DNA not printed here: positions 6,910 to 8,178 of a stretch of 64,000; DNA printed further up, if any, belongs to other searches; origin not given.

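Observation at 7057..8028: Intact but apparently dead, TRD-less type III R-M Mod homologue with no Res partner: a possible pseudo-methyltransferase or decoy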

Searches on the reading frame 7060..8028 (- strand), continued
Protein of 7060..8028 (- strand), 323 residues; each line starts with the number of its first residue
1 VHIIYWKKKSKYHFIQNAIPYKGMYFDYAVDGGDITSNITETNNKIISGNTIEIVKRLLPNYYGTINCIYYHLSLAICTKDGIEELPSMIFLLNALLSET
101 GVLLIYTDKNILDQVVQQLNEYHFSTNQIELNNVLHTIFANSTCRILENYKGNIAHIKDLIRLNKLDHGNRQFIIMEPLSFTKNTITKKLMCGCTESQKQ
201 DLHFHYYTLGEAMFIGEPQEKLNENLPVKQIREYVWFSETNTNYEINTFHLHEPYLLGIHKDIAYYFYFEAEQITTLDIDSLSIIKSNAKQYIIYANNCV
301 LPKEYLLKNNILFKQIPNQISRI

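Call 24: search_solved_structures(query=A2, max_evalue=0.01, show_alignments=2)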
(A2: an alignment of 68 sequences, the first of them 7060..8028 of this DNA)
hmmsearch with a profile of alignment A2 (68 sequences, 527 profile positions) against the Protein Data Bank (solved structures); distinct sequences matched with E-value up to 0.01: 11.
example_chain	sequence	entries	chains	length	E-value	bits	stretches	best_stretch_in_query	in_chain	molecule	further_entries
6k0w_B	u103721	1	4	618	7.7e-83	282.4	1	4-382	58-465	Adenine specific DNA methyltransferase (Mod)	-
4zcf_A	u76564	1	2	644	9.6e-70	239.2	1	4-381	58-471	Restriction endonuclease EcoP15I, modification subunit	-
7dsu_A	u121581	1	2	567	2.1e-52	182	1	37-402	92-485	Mbo45V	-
1g60_A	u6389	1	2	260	2.2e-10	43.4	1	312-359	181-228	Adenine-specific Methyltransferase MboIIA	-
6pbd_A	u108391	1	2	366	8.2e-08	34.9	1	44-204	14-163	Modification methylase CcrMI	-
5hfj_A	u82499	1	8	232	1.3e-07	34.3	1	316-373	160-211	Adenine specific DNA methyltransferase (DpnA)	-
5hek_A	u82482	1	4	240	1.3e-07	34.2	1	317-375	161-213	Adenine specific DNA methyltransferase (DpnA)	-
8s9n_A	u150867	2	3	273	0.00019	23.7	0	33-101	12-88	DNA cytosine-N4 methyltransferase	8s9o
1nw8_A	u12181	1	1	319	0.0014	20.9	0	287-360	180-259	MODIFICATION METHYLASE RSRI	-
8s9m_A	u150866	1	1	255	0.0018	20.6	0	326-364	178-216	DNA cytosine-N4 methyltransferase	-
1eg2_A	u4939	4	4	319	0.0018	20.5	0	287-360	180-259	MODIFICATION METHYLASE RSRI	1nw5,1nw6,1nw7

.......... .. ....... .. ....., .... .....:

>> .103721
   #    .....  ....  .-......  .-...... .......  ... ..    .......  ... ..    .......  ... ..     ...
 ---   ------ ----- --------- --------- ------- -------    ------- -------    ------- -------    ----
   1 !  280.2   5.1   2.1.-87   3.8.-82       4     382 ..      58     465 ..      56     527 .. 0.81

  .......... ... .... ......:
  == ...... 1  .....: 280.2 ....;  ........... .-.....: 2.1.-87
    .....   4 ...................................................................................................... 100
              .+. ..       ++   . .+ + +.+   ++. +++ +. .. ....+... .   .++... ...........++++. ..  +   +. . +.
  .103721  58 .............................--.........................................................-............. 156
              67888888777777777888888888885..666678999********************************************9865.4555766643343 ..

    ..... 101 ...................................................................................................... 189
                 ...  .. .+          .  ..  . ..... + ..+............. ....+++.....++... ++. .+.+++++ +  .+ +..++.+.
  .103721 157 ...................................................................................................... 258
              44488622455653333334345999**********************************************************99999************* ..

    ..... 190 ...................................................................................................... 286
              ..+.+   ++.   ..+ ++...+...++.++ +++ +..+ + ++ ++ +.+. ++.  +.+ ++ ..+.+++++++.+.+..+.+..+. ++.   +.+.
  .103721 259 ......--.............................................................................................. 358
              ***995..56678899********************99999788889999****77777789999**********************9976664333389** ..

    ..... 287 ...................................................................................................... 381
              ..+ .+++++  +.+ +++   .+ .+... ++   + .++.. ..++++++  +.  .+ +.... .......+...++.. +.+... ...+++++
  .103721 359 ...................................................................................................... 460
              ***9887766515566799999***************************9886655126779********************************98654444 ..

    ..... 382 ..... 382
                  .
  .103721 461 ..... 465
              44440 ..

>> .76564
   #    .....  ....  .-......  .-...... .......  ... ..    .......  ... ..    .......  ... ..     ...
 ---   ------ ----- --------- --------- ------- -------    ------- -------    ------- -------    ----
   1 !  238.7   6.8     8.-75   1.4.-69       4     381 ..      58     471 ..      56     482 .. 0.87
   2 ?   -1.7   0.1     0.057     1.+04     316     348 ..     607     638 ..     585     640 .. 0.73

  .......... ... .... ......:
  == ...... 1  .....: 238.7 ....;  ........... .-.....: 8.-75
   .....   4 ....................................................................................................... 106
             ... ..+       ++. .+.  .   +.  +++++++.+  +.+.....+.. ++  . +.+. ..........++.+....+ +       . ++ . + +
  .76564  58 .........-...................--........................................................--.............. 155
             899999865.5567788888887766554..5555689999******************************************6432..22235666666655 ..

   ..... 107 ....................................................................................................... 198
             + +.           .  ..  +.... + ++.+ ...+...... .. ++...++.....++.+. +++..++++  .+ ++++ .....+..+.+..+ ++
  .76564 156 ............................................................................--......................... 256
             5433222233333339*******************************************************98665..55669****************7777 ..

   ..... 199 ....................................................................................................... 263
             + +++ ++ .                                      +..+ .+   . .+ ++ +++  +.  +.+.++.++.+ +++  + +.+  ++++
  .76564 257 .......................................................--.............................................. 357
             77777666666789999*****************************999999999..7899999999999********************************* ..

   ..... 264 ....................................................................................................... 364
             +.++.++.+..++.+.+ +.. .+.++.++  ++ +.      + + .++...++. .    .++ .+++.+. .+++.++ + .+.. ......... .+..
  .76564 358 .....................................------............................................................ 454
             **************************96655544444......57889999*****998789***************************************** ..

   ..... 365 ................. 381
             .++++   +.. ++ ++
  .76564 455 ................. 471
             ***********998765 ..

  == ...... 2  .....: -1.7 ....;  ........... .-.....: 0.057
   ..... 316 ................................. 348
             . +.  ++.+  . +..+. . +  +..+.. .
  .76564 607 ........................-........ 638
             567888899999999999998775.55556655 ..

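Call 33: predict_structure(alignment_id=A3)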
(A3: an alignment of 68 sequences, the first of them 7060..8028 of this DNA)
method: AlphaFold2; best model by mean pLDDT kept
length: 323 residues; sequences in the alignment: 68
mean_pLDDT: 84.1   pTM: 0.83
mean pLDDT of the five models: 84.1, 83.7, 83.1, 81.4, 71.7
residues with pLDDT >= 90: 122; 70-90: 165; 50-70: 29; < 50: 7
segments of 3 or more residues with pLDDT < 50: 318-323
pLDDT, mean of each block of 10 residues (from residue 1): 80 55 92 94 92 90 93 70 72 90 87 77 85 88 87 82 82 91 90 88 93 76 80 86 75 84 91 87 89 93 95 73 34
secondary structure, 60 per line:
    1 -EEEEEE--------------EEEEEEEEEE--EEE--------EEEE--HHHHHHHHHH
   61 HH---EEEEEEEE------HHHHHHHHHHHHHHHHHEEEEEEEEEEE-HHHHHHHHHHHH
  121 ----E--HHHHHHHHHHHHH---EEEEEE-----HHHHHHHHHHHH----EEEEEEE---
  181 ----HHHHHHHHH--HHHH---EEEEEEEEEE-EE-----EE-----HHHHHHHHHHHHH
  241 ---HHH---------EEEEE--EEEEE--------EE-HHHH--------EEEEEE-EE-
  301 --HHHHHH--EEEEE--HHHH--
elements in order: E2-7 E22-31 E34-36 E45-48 H51-62 E66-73 H80-96 E97-107 H109-120 H128-140 E144-149 H155-166 E171-177 H185-193 H196-199 E203-212 H228-240 E256-260 E263-267 H279-282 E291-296 H303-308 E311-315 H318-321

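Call 36: fold_search(model_id=the predicted structure, library=pdb)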
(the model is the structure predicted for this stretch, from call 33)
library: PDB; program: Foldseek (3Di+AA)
matches with E <= 10: 664; with E <= 0.001: 5
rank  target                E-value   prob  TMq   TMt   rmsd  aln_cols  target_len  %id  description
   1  6k0w_C                1.6e-07  1.00  0.45  0.36  10.2       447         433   13  DNA methyltransferase in complex with sinefungin (released 2019-12-11)
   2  6k0w_B                2.1e-07  1.00  0.47  0.34  10.1       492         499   12  DNA methyltransferase in complex with sinefungin (released 2019-12-11)
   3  6k0w_D                3.3e-06  1.00  0.38  0.29  10.2       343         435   14  DNA methyltransferase in complex with sinefungin (released 2019-12-11)
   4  6k0w_A                1.0e-05  1.00  0.45  0.31  14.5       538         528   11  DNA methyltransferase in complex with sinefungin (released 2019-12-11)
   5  4zcf_A                2.7e-04  0.99  0.28  0.17  13.0       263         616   13  Structural basis of asymmetric DNA methylation and ATP-triggered long-range diffusion by EcoP15I (released 2015-07-29)
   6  4zcf_B                1.2e-03  0.97  0.29  0.18  11.7       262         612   12  Structural basis of asymmetric DNA methylation and ATP-triggered long-range diffusion by EcoP15I (released 2015-07-29)
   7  7dsu_A                1.7e-03  1.00  0.44  0.36   9.5       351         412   14  Structure of Mod subunit of the Type III restriction-modification enzyme Mbo45V (released 2022-01-05)
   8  4tle_F                2.9e-02  0.51  0.20  0.27   8.6       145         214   13  Crystal structure of N-terminal C1 domain of KaiC (released 2015-07-01)
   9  8s0e_C                3.0e-02  0.51  0.19  0.12  10.9       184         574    8  H. sapiens OCCM bound to double stranded DNA (released 2024-10-02)
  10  2r6c_A                3.0e-02  0.30  0.20  0.19  11.8       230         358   15  Crystal Form BH2 (released 2008-06-10)
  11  4tl9_F                3.2e-02  0.47  0.20  0.27   8.5       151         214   12  Crystal structure of N-terminal C1 domain of KaiC (released 2015-07-01)
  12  7jpq_C                3.4e-02  0.54  0.21  0.13   9.2       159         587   11  ORC-O2-5: Human Origin Recognition Complex (ORC) with subunits 2,3,4,5 (released 2020-09-02)
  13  4tld_F                4.1e-02  0.44  0.20  0.27   8.5       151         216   11  Crystal structure of N-terminal C1 domain of KaiC (released 2015-07-01)
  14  4tl9_A                4.4e-02  0.30  0.18  0.23   9.4       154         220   14  Crystal structure of N-terminal C1 domain of KaiC (released 2015-07-01)
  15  4tle_E                6.3e-02  0.33  0.19  0.26   8.8       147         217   12  Crystal structure of N-terminal C1 domain of KaiC (released 2015-07-01)
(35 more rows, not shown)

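Call 37: find_related_loci(query=window:7060-8028:-, collection=genome_contigs, flank=10000)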
Query window:7060-8028:- (323 aa) in genome_contigs; peptide patterns used: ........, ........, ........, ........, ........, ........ (x = any residue, [..] = any of these).
44 stretches matched a pattern, but none encodes a relative of the query by tblastn (E <= 1e-3).

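Call 39: find_related_loci(query=A4, collection=genome_contigs, flank=10000)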
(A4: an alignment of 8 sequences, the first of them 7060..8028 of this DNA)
Query A4 (323 aa) in genome_contigs; peptide patterns used: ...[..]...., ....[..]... (x = any residue, [..] = any of these).
119 stretches matched a pattern; 89 encode a relative of the query (tblastn E <= 1e-3); the best 80 are kept; 80 distinct loci.
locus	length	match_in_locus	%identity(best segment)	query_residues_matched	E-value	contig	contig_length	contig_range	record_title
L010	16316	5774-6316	54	146-323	4e-58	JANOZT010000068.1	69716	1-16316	MAG: Sphingobacteriia bacterium isolate VAR_79_metabat_4 VAR_79_k141_3352720, whole genome shotgun sequence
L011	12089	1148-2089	37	1-323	5e-57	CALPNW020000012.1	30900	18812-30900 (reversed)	MAG: Sphingobacterium thalpophilum isolate HRS-ES8-bin-112 genome assembly, contig: HRS-ES8-C281, whole genome shotgun s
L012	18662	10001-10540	41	146-322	6e-43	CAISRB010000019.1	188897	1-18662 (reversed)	MAG: uncultured Bacteroidales bacterium isolate AM-lipid-02-D10_bin-0834 genome assembly, contig: bin-0834:19/33, whole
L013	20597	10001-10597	40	130-323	8e-40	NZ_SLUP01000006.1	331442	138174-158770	Mariniflexile fucanivorans strain DSM 18792 Ga0310515_106, whole genome shotgun sequence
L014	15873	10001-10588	38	129-322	7e-40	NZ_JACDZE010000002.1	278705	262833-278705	Moheibacter lacus strain BDHS18 scaffold2-size278702, whole genome shotgun sequence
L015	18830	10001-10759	34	80-322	2e-38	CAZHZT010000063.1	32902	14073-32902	MAG TPA_asm: uncultured Saprospiraceae bacterium isolate SRP141376_co5_174 genome assembly, contig: NODE_3074_length_329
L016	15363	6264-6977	35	80-322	7e-39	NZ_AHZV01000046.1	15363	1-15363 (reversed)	Anaerophaga thermohalophila str. Valhall contig00054, whole genome shotgun sequence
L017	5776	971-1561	37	128-322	2e-38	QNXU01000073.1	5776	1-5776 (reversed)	MAG: Bacteroidetes bacterium isolate MAG 90 Ga0232641_1003428, whole genome shotgun sequence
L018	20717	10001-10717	36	80-322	1e-38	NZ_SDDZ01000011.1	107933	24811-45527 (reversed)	Gelidibacter gilvus strain IC158 NODE_13_length_107933_cov_115.857, whole genome shotgun sequence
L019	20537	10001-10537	42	146-322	5e-38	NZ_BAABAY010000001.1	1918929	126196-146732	Gaetbulibacter aestuarii strain JCM 17455 sequence01, whole genome shotgun sequence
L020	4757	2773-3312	40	146-323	3e-38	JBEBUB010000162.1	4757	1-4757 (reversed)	MAG: Flavobacterium beibuense isolate T2.bin.20 NODE_63181_length_4757_cov_17.971714, whole genome shotgun sequence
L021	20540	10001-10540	41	146-323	2e-38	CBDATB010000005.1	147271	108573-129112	MAG: Flammeovirgaceae bacterium isolate 8627b255-c6ab-4fc8-b49c-5698da743035 genome assembly, contig: contig_5, whole ge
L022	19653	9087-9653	41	140-322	3e-38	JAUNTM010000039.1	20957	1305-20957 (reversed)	MAG: Capnocytophaga sp. isolate S5R_Sa_2 NODE_903_length_20957_cov_24.621759, whole genome shotgun sequence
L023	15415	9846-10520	35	102-322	3e-38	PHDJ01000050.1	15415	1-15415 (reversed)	MAG: Bacteroidetes bacterium HGW-Bacteroidetes-2 bjp_ig2102_scaffold_2114, whole genome shotgun sequence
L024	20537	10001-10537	41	146-322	5e-38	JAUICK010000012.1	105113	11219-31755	MAG: Bacteroidia bacterium isolate 7_bin.3 NODE_373_length_105113_cov_2.008458, whole genome shotgun sequence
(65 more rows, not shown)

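Call 63: find_related_loci(query=A8, collection=metagenome_contigs, flank=6000)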
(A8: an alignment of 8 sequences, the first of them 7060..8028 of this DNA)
Query A8 (323 aa) in metagenome_contigs; peptide patterns used: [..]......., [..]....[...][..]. (x = any residue, [..] = any of these).
600 stretches matched a pattern (row limit reached: there are more); 427 encode a relative of the query (tblastn E <= 1e-3); the best 80 are kept; 80 distinct loci.
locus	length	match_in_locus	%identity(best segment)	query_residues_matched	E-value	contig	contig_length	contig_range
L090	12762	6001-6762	36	82-322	4e-42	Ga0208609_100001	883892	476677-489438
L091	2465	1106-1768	38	109-322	6e-40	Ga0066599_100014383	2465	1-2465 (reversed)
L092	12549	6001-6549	41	146-322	3e-38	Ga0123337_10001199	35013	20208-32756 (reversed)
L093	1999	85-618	42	146-323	2e-37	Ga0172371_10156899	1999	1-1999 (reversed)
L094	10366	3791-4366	39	131-322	3e-37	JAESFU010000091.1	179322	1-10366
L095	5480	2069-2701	37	138-322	1e-36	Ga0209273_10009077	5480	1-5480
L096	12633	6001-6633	36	109-323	6e-36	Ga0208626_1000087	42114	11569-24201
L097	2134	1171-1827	35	123-322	4e-36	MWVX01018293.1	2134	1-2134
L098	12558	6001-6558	39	146-323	1e-35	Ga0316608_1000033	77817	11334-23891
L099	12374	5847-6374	41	147-322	2e-35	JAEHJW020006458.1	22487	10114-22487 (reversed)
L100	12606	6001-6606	36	131-322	5e-34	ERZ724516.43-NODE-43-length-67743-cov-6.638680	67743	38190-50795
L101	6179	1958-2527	37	138-323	6e-34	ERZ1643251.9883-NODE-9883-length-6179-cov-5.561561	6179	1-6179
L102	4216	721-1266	38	146-323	6e-34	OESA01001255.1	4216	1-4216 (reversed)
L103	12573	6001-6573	36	137-323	4e-34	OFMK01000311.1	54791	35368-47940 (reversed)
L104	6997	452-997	37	146-323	1e-33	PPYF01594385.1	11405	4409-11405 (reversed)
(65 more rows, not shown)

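Call 70: search_protein_families(library=padloc, proteins=[L005:3484-6117:+, L005:1800-3428:+, L002:10969-12306:-, L006:1498-2616:-, L005:189-932:-, L005:945-1172:-], max_evalue=0.001)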
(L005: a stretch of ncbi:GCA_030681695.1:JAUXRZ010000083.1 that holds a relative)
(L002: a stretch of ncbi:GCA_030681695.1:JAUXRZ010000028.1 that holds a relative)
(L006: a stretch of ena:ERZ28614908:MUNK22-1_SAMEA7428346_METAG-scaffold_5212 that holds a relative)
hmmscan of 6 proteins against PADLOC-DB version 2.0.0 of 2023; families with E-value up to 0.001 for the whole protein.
L005:3484-6117:+ (878 aa): 4 families
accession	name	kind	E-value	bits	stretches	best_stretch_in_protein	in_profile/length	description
PDLC03650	REase_III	-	3.2e-77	258.8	2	54-440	51-451/898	Type III restriction enzyme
PDLC03653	REase_III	-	5.7e-67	224.6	2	203-453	251-512/883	Type III restriction enzyme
PDLC03647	REase_III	-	1.8e-14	50.9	2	360-411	500-551/989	Type III restriction enzyme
PDLC03648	REase_III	-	4.9e-10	36.2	1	215-438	136-381/871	Type III restriction enzyme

L005:1800-3428:+ (543 aa): 40 families (the best 25 are shown)
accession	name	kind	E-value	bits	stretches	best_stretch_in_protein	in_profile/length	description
PDLC03644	MTase_III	-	9.8e-171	567.2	1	1-541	1-540/542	Type III methyltransferase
PDLC03640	MTase_III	-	2.6e-93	311.5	2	1-187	1-194/654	Type III methyltransferase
PDLC03634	MTase_III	-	2.8e-90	301.9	1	4-399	60-448/621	Type III methyltransferase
PDLC03641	MTase_III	-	7.6e-77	257.3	1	4-400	68-451/657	Type III methyltransferase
PDLC03636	MTase_III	-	1.7e-58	196.8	1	4-419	9-416/575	Type III methyltransferase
PDLC03637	MTase_III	-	1.8e-57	193.1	2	42-217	120-289/513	Type III methyltransferase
PDLC03639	MTase_III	-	1.3e-50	170.4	2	322-430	406-523/639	Type III methyltransferase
PDLC03642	MTase_III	-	2e-49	166.7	1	41-410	80-414/528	Type III methyltransferase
PDLC03635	MTase_III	-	5.5e-48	162.2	2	110-413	264-578/708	Type III methyltransferase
PDLC03646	MTase_III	-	1.4e-34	117.1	1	44-419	472-848/1057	Type III methyltransferase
PDLC03638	MTase_III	-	5.2e-33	112.3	1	44-422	381-690/816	Type III methyltransferase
PDLC03645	MTase_III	-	6.4e-31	105.2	2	45-156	141-239/709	Type III methyltransferase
PDLC03354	MTase_II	-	7.7e-31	105.5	2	37-201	54-215/425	Type II methyltransferase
PDLC03278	MTase_II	-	1.4e-29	101.8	2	275-398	226-343/390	Type II methyltransferase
PDLC03643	MTase_III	-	3.2e-25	87.2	2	338-403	209-274/465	Type III methyltransferase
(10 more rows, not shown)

L002:10969-12306:- (446 aa): 7 families
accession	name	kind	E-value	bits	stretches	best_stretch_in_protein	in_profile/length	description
PDLC04788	PDC-S01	-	4.5e-183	607.2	1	1-445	1-444/448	-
PDLC04786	PDC-S01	-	6.1e-102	339.6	1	1-441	1-435/439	-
PDLC04792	PDC-S01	-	1.1e-65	220.1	1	1-439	1-434/452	-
PDLC04789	PDC-S01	-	1.3e-32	111.3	1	1-398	1-355/375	-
PDLC04790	PDC-S01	-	8.8e-30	101.7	1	20-394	28-378/422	-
PDLC04787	PDC-S01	-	4.1e-25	86.5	1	4-375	13-349/412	-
PDLC04791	PDC-S01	-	4.4e-24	82.9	2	295-405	270-373/395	-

L006:1498-2616:- (373 aa): 7 families
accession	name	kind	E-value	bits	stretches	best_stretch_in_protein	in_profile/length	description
PDLC04788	PDC-S01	-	5.1e-151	501.6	1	1-368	1-367/448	-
PDLC04786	PDC-S01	-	5.3e-87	290.4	1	1-367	1-370/439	-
PDLC04792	PDC-S01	-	4.7e-59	198.2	1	1-347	1-354/452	-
PDLC04789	PDC-S01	-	1.3e-27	94.8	1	1-341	1-304/375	-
PDLC04790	PDC-S01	-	2.8e-24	83.6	1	22-367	30-350/422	-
PDLC04787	PDC-S01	-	8.3e-24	82.2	1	3-316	12-308/412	-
PDLC04791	PDC-S01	-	9.5e-16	55.5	2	1-156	1-155/395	-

L005:189-932:- (248 aa): 0 families

L005:945-1172:- (76 aa): 0 families

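Call 73: search_protein_representatives(alignment_id=A9)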
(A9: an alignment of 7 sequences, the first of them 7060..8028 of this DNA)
Query: 7 sequences, 322 profile positions. Proteins with E-value up to 0.001 (for the whole library): 746; up to 1e-10: 336; up to 1e-30: 74. The best 150 are listed.
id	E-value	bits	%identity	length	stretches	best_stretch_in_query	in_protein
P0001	3.6e-174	595.0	-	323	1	1-322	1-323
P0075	1.3e-62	228.5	-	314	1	1-322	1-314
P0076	3.1e-61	223.9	-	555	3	122-321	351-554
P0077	2.4e-55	204.5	-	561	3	138-321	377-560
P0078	4.4e-54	200.4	-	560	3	130-321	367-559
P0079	5.4e-53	196.8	-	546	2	130-321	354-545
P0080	6.3e-52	193.3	-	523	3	123-321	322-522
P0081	6.2e-50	186.8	-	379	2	133-318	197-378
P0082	3.5e-49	184.3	-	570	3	127-321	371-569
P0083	5.2e-49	183.7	-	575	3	128-321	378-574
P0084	1.9e-48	181.9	-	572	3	137-321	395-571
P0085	5.7e-48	180.3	-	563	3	127-321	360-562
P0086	2.7e-47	178.1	-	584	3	138-321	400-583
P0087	3.8e-47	177.6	-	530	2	129-321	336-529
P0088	1.1e-46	176.0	-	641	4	202-322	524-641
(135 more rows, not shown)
